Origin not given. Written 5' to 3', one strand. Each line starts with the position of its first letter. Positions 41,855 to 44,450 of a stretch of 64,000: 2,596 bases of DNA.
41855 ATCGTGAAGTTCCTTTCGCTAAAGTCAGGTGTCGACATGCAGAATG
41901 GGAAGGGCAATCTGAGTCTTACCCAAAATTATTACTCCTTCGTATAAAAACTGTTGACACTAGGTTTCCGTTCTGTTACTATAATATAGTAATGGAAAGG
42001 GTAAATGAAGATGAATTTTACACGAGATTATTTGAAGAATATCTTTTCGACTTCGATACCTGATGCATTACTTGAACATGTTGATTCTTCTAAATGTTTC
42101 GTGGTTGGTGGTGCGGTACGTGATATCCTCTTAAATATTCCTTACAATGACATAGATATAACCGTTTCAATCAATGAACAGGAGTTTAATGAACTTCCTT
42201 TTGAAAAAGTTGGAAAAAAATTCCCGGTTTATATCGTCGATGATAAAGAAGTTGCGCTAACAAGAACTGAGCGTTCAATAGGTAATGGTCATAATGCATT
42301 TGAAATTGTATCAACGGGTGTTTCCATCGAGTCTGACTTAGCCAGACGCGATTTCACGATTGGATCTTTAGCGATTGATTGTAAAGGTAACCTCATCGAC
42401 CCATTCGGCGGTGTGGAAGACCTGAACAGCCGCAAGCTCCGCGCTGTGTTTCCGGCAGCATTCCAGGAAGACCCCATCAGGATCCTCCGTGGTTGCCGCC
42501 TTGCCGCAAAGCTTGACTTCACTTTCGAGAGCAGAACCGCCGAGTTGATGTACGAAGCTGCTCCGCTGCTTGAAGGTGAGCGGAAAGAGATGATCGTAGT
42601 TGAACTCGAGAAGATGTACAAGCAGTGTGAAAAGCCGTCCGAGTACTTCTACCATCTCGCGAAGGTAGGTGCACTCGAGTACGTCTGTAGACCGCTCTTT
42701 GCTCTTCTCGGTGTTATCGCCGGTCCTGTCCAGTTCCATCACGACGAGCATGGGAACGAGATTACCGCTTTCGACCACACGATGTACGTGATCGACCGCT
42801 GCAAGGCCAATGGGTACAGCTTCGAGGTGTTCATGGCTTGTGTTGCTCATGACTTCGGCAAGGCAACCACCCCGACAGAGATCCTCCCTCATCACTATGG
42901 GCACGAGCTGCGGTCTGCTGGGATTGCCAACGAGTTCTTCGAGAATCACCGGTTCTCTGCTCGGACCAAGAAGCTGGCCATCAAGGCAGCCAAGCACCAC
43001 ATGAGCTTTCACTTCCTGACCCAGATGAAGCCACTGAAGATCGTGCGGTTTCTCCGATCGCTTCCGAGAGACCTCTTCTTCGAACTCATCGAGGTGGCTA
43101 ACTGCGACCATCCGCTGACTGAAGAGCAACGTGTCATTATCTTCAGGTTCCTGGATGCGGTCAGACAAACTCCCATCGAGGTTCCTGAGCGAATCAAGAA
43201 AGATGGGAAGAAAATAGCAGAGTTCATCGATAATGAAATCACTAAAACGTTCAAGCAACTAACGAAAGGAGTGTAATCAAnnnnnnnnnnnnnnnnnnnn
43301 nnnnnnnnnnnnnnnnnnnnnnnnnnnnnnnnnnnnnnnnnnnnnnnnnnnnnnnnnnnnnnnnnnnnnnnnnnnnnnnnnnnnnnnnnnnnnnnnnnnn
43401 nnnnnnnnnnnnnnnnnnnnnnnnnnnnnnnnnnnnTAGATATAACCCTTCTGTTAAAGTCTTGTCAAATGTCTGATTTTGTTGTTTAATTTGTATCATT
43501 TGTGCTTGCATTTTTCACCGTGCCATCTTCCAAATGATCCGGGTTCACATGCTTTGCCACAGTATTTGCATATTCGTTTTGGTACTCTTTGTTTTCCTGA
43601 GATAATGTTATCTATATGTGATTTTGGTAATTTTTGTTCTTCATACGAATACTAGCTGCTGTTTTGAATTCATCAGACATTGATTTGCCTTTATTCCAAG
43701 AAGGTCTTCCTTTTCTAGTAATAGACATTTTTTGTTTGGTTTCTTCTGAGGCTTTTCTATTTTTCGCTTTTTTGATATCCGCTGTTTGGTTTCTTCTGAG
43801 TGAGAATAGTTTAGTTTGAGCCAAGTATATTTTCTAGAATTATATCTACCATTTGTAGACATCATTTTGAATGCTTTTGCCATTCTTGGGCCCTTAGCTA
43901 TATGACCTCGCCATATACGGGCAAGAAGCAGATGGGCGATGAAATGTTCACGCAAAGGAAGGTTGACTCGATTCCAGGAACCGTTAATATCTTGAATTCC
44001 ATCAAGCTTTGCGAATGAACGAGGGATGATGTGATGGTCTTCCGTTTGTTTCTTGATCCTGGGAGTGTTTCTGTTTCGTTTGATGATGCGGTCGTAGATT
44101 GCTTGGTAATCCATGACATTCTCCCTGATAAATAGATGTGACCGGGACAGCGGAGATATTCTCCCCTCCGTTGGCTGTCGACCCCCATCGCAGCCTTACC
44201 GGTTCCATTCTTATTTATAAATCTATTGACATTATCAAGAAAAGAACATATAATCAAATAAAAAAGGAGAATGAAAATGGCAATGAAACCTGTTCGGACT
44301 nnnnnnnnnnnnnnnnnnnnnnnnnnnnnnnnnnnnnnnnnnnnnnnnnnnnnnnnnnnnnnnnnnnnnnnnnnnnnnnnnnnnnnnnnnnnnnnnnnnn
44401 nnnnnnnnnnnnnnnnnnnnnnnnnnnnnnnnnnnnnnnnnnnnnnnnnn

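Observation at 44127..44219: New structured RNA family paired with HNH homing endonucleases (3 copies, strong covariation)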

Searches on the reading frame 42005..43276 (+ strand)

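Call 12: search_protein_families(library=pfam, proteins=[window:42005-43276:+], max_evalue=0.01)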
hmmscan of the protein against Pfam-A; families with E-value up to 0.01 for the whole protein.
window:42005-43276:+ (423 aa): 3 families
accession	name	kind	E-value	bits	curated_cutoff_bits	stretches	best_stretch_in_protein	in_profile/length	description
PF01743.26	PolyA_pol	-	3.8e-20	72.9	23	1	31-146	1-126/126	Poly A polymerase head domain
PF01966.28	HD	-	5.2e-05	23.9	22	1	273-338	19-91/116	HD domain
PF12627.12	PolyA_pol_RNAbd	-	0.00022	21.4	22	1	171-228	1-57/64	Probable RNA and SrmB- binding site of polymerase A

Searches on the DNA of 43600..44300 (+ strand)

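Call 9: search_dna_similar(query=window:43600-44300:+, collection=phages, mode=distant, max_rows=40)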
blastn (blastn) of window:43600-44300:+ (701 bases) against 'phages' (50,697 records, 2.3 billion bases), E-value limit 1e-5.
Records with a match: 1; places in all: 1; records where one place covers at least 80% of the query: 0.
Best place of each record, by identity: 60-80% 1.
By first word of the organism name: Vibrio 1.
By host as written in the record: Vibrio parahaemolyticus strain KT1018B 1.
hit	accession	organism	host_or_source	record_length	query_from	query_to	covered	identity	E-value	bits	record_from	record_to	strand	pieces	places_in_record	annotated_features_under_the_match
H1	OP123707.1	Vibrio phage phiKT1028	Vibrio parahaemolyticus strain KT1018B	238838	70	150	12%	76.5%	8e-7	62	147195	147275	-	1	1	putative homing endonuclease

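Call 10: search_rna_families(source=window, start=44080, end=44260, threshold=evalue, max_evalue=10, show_alignments=3)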
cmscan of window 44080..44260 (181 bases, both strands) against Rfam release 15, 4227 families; matches with E-value up to 10: 4.
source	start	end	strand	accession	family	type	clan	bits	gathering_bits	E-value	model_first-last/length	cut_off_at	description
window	44120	44199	-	RF03113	Poribacteria-1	Gene; sRNA;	-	14.5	74.2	2.3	1-107/107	no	Poribacteria-1 RNA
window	44127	44219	-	RF01831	THF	Cis-reg; riboswitch;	-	12.3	36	8.6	1-99/99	no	THF (Tetrahydrofolate) riboswitch aptamer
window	44177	44247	-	RF02956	DUF2693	Gene; sRNA;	-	10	81.3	8.6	1-165/165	no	DUF2693 RNA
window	44112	44146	-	RF03012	Mu-gpT-DE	Gene; sRNA;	-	10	49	9.2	1-53/53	no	Mu-gpT-DE RNA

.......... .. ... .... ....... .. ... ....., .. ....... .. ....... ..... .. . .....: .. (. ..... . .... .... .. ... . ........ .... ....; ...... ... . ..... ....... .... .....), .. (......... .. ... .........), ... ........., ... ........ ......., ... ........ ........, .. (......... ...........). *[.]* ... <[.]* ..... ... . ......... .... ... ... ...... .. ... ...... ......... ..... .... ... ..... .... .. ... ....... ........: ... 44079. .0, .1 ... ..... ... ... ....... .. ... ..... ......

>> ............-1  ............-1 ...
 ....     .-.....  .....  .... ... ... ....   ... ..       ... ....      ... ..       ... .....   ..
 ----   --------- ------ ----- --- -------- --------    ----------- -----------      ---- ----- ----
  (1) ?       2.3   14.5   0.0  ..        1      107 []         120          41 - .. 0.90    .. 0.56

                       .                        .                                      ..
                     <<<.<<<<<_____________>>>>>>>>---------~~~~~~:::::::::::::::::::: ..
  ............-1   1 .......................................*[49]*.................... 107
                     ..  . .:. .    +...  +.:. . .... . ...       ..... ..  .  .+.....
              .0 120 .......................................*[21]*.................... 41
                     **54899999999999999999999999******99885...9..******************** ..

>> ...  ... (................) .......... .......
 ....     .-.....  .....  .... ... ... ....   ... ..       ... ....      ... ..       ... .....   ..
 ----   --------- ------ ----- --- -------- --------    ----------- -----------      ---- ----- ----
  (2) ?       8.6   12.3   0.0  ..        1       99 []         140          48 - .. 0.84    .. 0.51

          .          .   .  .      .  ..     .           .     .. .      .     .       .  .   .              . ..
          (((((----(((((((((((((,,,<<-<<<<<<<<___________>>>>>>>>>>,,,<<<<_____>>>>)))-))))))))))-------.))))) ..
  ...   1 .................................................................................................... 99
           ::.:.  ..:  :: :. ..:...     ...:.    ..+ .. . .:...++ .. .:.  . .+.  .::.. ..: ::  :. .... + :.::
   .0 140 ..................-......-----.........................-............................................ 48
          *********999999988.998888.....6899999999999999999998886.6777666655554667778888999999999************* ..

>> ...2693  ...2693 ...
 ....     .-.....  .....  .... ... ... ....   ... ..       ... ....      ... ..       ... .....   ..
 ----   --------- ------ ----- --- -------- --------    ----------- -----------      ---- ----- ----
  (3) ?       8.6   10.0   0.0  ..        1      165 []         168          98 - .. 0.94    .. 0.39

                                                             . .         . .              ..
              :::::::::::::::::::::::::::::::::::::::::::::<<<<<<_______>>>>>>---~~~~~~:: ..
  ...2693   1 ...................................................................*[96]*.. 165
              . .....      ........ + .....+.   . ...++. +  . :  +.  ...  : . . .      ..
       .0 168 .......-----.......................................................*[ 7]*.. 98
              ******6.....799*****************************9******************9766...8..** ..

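Call 63: search_dna_similar(query=window:44115-44225:+, collection=phages, mode=distant, max_evalue=10, max_rows=30)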
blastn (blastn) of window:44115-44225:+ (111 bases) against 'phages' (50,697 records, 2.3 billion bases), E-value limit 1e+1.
No match.

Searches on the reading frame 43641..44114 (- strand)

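Call 12: search_protein_families(library=pfam, proteins=[window:43641-44114:-], max_evalue=0.01)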
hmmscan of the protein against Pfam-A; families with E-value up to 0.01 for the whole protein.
window:43641-44114:- (157 aa): 0 families

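Call 51: search_protein_families(library=phrogs, proteins=[window:43641-44114:-], max_evalue=0.001)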
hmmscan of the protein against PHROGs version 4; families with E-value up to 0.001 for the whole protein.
window:43641-44114:- (157 aa): 2 families
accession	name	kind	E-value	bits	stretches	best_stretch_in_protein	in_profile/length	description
phrog_655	-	DNA, RNA and nucleotide metabolism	3.4e-30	107.1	1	1-124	27-167/343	homing endonuclease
phrog_12434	-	DNA, RNA and nucleotide metabolism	2.7e-05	24.8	1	19-118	33-131/292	HNH endonuclease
